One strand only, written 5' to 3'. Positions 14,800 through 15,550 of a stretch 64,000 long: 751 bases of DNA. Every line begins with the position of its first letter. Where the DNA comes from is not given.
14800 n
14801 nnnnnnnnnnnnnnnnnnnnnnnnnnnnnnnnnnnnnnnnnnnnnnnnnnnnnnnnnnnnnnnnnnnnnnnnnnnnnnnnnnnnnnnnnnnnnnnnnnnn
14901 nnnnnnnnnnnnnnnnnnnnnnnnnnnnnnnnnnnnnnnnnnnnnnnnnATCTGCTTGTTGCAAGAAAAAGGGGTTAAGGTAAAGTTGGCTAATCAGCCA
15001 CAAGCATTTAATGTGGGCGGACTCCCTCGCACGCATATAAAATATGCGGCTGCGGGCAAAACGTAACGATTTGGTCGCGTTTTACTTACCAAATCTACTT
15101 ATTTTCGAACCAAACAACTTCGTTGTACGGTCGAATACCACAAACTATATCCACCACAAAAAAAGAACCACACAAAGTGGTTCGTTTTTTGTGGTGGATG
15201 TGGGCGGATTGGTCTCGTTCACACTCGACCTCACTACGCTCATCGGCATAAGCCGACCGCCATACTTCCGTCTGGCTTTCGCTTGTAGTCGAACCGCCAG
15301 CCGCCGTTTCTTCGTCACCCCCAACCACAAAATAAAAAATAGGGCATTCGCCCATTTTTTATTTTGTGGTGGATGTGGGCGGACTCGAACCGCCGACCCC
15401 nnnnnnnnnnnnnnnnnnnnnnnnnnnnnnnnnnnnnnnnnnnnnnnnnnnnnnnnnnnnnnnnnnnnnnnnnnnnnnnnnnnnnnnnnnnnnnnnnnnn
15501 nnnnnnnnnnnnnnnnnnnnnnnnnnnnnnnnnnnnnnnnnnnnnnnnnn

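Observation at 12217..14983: Prepilin-peptidase gene immediately followed by two novel signal-peptide Cys-rich proteins (636 aa and 104 aa), next to gcrA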

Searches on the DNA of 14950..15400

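Call 82: search_rna_families(source=window, start=14950, end=15400, threshold=evalue, max_evalue=1)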
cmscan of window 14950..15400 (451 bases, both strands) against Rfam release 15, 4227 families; matches with E-value up to 1: 6.
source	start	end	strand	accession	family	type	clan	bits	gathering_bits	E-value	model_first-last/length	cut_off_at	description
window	15367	15400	-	RF00023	tmRNA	Gene;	CL00001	24.9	47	2.7e-08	341-374/374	5'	transfer-messenger RNA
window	15140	15193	+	RF02432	SpF25_sRNA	Gene; sRNA;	-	23.1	48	0.17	1-102/102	no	Streptococcus sRNA SpF25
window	15132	15217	+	RF04071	MIR2863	Gene; miRNA;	CL00139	22.2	94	0.054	1-113/113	no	MIR2863 microRNA precursor family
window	15305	15394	-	RF04321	tmRNA_permuted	Gene;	-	20.8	47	0.026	36-104/213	no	permuted transfer-messenger RNA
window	15323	15371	+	RF04135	MIR5062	Gene; miRNA;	-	19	140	0.35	1-158/158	no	MIR5062 microRNA precursor family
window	15146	15202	+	RF03966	mir-76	Gene; miRNA;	-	17.6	75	0.65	1-80/80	no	mir-76 microRNA precursor family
